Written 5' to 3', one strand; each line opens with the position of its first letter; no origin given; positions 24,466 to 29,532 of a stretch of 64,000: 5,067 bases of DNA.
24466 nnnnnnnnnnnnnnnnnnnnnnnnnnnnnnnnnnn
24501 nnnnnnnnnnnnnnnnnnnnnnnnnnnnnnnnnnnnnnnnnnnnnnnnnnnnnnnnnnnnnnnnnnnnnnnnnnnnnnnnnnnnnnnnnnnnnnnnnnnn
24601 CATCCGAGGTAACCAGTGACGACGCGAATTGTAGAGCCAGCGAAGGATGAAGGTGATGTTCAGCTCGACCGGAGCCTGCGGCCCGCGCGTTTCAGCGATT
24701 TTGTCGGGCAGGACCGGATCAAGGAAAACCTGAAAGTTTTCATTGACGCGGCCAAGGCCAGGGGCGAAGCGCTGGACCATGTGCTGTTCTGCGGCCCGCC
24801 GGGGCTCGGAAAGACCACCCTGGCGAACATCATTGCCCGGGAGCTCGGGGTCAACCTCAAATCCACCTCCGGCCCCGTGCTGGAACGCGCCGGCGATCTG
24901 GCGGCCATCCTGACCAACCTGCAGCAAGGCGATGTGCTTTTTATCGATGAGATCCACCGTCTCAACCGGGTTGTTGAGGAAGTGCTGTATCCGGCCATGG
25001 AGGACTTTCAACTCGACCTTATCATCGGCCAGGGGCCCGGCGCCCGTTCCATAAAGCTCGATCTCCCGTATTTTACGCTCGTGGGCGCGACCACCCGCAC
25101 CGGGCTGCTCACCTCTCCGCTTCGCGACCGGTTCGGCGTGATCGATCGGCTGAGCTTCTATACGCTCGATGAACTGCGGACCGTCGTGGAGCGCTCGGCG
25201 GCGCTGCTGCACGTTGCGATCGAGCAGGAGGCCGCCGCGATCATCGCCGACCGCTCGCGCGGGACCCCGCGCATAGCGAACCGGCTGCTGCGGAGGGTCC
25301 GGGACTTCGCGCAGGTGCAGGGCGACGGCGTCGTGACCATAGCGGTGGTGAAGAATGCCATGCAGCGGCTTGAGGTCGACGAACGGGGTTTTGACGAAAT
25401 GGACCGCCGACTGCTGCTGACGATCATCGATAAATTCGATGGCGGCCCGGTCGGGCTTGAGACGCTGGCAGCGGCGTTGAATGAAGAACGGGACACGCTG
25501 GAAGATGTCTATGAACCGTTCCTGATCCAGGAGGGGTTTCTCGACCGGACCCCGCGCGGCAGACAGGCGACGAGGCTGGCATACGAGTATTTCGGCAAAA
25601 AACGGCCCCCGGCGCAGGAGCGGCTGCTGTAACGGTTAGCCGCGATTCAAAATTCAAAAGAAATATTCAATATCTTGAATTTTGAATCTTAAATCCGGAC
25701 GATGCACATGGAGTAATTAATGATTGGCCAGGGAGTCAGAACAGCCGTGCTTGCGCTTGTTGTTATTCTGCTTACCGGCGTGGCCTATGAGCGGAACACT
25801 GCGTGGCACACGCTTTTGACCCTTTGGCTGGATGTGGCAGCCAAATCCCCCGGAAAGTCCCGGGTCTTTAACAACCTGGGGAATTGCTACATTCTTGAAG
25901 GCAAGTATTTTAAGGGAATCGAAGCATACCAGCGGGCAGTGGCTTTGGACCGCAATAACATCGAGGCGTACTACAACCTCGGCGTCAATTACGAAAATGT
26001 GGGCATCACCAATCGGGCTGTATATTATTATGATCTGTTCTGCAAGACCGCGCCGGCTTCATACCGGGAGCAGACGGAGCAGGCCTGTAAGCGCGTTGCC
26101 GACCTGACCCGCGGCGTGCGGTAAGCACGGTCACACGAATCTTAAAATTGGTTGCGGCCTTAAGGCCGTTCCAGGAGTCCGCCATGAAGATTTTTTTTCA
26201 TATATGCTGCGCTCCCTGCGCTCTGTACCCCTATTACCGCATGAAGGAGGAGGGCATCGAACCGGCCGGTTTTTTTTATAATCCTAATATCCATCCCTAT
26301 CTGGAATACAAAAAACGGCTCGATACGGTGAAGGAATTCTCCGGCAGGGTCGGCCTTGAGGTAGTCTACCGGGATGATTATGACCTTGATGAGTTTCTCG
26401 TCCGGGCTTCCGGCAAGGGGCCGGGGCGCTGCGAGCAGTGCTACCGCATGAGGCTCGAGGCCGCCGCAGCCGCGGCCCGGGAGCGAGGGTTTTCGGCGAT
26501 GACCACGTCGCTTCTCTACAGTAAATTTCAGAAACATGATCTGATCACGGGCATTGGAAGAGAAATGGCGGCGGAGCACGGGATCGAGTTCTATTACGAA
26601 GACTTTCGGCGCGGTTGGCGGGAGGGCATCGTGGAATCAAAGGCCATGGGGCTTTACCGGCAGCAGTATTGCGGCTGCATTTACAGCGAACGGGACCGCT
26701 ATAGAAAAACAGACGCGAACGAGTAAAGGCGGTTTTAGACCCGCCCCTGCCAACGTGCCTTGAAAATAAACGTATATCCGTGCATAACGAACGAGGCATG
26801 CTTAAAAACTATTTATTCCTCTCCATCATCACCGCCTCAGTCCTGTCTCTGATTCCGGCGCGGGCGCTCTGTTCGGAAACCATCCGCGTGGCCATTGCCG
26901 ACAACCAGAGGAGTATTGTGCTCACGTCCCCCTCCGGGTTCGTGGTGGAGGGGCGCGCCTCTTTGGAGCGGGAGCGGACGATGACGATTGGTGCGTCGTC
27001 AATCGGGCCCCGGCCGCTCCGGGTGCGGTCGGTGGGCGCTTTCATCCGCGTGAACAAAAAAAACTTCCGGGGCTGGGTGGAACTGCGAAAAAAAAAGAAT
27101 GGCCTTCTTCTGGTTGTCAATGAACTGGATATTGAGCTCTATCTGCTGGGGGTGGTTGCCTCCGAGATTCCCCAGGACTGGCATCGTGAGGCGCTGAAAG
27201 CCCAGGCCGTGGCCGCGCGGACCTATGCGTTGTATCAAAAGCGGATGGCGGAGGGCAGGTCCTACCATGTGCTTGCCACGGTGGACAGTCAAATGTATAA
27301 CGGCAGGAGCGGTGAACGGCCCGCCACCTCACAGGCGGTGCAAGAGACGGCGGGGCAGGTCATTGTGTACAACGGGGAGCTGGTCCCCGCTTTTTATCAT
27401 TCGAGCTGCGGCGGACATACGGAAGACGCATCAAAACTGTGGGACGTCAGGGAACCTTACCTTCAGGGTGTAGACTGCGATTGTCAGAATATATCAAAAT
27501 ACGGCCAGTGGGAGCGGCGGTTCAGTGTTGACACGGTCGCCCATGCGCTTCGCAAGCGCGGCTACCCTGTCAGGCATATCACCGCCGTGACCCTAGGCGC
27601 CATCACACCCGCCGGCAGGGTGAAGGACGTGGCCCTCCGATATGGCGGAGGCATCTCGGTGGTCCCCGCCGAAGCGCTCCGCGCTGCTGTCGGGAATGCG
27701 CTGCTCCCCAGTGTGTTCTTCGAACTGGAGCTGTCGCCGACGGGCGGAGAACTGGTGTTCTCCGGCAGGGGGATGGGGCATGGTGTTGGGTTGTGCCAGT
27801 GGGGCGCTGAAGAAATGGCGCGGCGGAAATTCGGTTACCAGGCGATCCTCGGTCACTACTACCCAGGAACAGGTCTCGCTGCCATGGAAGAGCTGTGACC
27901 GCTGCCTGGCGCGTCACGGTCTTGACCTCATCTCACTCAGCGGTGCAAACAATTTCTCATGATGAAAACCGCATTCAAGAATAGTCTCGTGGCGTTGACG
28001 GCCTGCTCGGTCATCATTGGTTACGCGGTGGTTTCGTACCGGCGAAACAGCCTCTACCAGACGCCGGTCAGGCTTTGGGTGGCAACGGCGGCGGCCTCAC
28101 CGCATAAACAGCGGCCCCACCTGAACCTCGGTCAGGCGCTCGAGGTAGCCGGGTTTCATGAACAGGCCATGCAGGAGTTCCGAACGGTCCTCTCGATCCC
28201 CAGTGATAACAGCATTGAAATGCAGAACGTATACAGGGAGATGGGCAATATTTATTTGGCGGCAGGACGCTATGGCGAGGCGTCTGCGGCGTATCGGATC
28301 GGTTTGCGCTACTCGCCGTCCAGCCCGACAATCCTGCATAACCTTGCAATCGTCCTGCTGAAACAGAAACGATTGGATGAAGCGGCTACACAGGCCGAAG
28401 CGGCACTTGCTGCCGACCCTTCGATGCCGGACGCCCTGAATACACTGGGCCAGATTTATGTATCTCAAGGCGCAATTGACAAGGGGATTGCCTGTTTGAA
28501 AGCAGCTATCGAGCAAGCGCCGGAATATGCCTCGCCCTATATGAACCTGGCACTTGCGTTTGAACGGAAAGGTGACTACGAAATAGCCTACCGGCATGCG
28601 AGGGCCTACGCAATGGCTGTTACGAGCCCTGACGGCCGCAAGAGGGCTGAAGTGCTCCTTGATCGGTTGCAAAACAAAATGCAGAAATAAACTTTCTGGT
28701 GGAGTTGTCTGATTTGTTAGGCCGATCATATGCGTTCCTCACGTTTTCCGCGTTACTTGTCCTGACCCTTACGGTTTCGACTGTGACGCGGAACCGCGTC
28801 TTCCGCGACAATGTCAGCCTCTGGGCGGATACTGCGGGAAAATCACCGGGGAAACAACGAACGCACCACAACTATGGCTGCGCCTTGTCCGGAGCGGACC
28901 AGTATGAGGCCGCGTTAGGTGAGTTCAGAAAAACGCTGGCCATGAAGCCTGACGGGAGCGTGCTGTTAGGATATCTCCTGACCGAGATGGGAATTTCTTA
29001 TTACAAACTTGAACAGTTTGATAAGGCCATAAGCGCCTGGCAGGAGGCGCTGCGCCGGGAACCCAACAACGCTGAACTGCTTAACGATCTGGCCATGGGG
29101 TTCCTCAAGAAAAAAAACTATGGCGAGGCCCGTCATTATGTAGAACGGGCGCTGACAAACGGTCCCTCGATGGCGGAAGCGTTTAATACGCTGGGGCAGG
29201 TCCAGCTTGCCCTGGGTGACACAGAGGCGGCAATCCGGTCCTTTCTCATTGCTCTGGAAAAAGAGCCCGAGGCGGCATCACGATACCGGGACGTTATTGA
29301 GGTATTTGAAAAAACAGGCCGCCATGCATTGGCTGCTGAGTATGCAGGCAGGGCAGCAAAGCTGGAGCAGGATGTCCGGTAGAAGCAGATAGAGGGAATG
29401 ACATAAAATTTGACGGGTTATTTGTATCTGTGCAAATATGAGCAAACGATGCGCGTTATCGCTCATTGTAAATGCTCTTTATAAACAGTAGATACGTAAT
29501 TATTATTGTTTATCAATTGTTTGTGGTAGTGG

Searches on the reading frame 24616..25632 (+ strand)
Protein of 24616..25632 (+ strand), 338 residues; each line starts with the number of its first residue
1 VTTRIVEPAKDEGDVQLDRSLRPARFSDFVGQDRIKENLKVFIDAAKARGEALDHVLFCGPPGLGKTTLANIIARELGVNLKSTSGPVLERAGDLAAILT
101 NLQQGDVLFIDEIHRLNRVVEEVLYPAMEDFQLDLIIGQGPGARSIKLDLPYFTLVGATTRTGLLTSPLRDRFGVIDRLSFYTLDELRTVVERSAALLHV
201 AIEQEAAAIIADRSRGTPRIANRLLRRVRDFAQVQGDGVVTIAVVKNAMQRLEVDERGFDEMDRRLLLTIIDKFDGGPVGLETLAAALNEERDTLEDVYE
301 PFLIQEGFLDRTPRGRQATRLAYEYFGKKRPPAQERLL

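Call 59: search_protein_families(library=pfam, proteins=[window:24616-25632:+], max_evalue=0.00001)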
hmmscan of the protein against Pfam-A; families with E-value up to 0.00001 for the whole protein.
window:24616-25632:+ (338 aa): 5 families
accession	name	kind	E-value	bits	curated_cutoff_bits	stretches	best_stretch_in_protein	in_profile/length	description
PF05496.18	RuvB_N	-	1.4e-82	275.5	27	1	21-179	1-159/159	Holliday junction DNA helicase RuvB P-loop domain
PF17864.7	AAA_lid_4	-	1.4e-30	105.3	27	1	182-255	1-74/74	RuvB AAA lid domain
PF05491.19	RuvB_C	-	1.1e-25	89.8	24.7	1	256-326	1-71/72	RuvB C-terminal winged helix domain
PF00004.35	AAA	-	7.6e-22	78.6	21.2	1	56-176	1-126/131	ATPase family associated with various cellular activities (AAA)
PF07728.20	AAA_5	-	2.2e-08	34.7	22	1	55-173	1-139/139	AAA domain (dynein-related subfamily)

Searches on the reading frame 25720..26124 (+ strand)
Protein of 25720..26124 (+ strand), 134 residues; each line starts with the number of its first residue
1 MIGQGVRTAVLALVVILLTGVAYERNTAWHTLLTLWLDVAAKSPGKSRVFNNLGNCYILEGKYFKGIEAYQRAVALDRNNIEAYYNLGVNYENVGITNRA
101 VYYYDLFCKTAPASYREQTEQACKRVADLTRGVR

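Call 3: search_protein_families(library=pfam, proteins=[window:25720-26124:+], max_evalue=0.01)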
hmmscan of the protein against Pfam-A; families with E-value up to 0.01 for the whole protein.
window:25720-26124:+ (134 aa): 9 families
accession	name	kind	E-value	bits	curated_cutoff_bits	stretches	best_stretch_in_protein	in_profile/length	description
PF07719.23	TPR_2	-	3.3e-11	42.8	27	1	48-80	2-34/34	Tetratricopeptide repeat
PF00515.34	TPR_1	-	6.9e-10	38.8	27.8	1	48-80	2-34/34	Tetratricopeptide repeat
PF13431.12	TPR_17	-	7.8e-10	38.7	24.4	1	69-100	1-32/34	Tetratricopeptide repeat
PF13414.12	TPR_11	-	1.3e-09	38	26.8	1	54-93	1-40/42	TPR repeat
PF13181.12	TPR_8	-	3e-07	30.5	25.7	1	48-80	2-34/34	Tetratricopeptide repeat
PF13174.12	TPR_6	-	1.6e-05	25.7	26.3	0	82-114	1-33/33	Tetratricopeptide repeat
PF13424.12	TPR_12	-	3.9e-05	24.2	30.1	1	48-99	4-56/77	Tetratricopeptide repeat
PF14559.12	TPR_19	-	0.0016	19.2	25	0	39-87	17-64/68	Tetratricopeptide repeat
PF13371.12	TPR_9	-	0.0093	16.4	35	0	53-120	1-66/73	Tetratricopeptide repeat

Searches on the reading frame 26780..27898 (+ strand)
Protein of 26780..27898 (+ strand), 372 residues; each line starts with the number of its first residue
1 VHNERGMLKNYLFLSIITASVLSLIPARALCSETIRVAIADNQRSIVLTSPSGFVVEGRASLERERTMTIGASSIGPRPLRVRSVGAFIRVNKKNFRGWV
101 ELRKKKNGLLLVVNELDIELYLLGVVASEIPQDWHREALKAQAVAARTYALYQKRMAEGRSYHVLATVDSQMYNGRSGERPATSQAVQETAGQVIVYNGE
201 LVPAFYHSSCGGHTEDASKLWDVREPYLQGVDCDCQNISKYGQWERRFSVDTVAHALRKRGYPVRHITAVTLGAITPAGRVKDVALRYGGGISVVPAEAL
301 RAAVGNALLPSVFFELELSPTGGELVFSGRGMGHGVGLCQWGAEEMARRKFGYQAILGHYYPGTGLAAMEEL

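Call 3: search_protein_families(library=pfam, proteins=[window:26780-27898:+], max_evalue=0.01)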
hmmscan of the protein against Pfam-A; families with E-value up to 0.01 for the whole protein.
window:26780-27898:+ (372 aa): 1 family
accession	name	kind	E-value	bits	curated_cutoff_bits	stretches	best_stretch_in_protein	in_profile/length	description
PF08486.15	SpoIID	-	1.6e-28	99.6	23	1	110-197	5-97/97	Stage II sporulation protein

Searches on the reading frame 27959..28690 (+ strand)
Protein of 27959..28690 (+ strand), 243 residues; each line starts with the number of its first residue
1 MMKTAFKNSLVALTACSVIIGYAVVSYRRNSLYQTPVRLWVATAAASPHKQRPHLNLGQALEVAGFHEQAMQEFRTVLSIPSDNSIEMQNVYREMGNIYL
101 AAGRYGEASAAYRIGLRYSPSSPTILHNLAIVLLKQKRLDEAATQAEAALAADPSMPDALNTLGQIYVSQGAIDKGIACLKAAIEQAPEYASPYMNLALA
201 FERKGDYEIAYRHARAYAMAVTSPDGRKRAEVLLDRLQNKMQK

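Call 3: search_protein_families(library=pfam, proteins=[window:27959-28690:+], max_evalue=0.01)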
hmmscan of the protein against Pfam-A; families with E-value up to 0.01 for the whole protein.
window:27959-28690:+ (243 aa): 21 families
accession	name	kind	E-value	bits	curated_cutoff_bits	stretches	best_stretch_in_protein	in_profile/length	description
PF07719.23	TPR_2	-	5e-23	79.7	27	3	124-154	2-32/34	Tetratricopeptide repeat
PF13414.12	TPR_11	-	2.1e-21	75.8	26.8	3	164-205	1-42/42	TPR repeat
PF13432.12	TPR_16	-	2.9e-21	76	32.7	2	95-157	3-65/65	Tetratricopeptide repeat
PF00515.34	TPR_1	-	4.8e-19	67.8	27.8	1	157-190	1-34/34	Tetratricopeptide repeat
PF13181.12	TPR_8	-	5.7e-17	60.8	25.7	1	158-189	2-33/34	Tetratricopeptide repeat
PF13428.12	TPR_14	-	4.9e-16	58.1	23.5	3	125-166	3-44/44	Tetratricopeptide repeat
PF14559.12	TPR_19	-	3.3e-15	56.6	25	2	133-190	1-58/68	Tetratricopeptide repeat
PF13424.12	TPR_12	-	3.5e-13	50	30.1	2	90-153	11-75/77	Tetratricopeptide repeat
PF13431.12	TPR_17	-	1.1e-12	47.6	24.4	0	179-210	1-32/34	Tetratricopeptide repeat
PF13371.12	TPR_9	-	2.1e-09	37.7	35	2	132-189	4-61/73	Tetratricopeptide repeat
PF13176.12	TPR_7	-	5.1e-07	29.7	27.9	0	94-123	4-35/36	Tetratricopeptide repeat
PF25063.1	ARM_TT21_C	-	3.1e-06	27.6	35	1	89-157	129-198/209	Tetratricopeptide repeat protein 21 C-terminal ARM domain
PF12895.13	ANAPC3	-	3.7e-06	27.5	27.2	1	136-185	2-50/82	Anaphase-promoting complex, cyclosome, subunit 3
PF13374.12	TPR_10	-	1.1e-05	25.7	27.5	1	124-151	3-30/42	Tetratricopeptide repeat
PF24575.1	TPR_Slam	-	2.8e-05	24.9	35.2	0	100-145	58-103/104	Surface lipoprotein assembly modifier, N-terminal TPR repeats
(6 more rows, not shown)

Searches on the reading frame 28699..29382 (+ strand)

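Call 3: search_protein_families(library=pfam, proteins=[window:28699-29382:+], max_evalue=0.01)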
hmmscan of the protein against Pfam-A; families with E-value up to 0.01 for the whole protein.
window:28699-29382:+ (227 aa): 24 families
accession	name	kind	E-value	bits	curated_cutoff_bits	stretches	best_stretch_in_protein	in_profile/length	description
PF07719.23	TPR_2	-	1.2e-23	81.6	27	3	93-124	3-34/34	Tetratricopeptide repeat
PF13432.12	TPR_16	-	5.9e-20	71.8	32.7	2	96-158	2-64/65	Tetratricopeptide repeat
PF00515.34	TPR_1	-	6.6e-19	67.3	27.8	2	94-124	4-34/34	Tetratricopeptide repeat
PF13424.12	TPR_12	-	1.1e-15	58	30.1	2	94-153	6-73/77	Tetratricopeptide repeat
PF13181.12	TPR_8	-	1.2e-11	44.2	25.7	0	159-184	1-26/34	Tetratricopeptide repeat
PF13428.12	TPR_14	-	3.4e-11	43.1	23.5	1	96-132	6-42/44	Tetratricopeptide repeat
PF13431.12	TPR_17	-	9.7e-11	41.5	24.4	1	114-145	2-33/34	Tetratricopeptide repeat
PF13371.12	TPR_9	-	1.3e-10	41.5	35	1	136-195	6-65/73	Tetratricopeptide repeat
PF13414.12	TPR_11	-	8.1e-10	38.7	26.8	1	100-132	3-35/42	TPR repeat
PF14559.12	TPR_19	-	1.6e-09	38.4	25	1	136-198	2-63/68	Tetratricopeptide repeat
PF23914.1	TPR_CcmH_CycH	-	1.6e-07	31.8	42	1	67-152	64-148/158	Cytochrome c-type biogenesis protein H TPR domain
PF14853.12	Fis1_TPR_C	-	6.7e-07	29.8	25.3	0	131-161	7-37/53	Fis1 C-terminal tetratricopeptide repeat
PF13176.12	TPR_7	-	1.4e-06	28.4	27.9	0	165-191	5-33/36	Tetratricopeptide repeat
PF13174.12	TPR_6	-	1.9e-05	25.5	26.3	0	97-123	6-32/33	Tetratricopeptide repeat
PF25068.1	ARM_TT21_4th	-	2.9e-05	24.8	30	1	95-157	3-64/153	Tetratricopeptide repeat protein 21 forth ARM domain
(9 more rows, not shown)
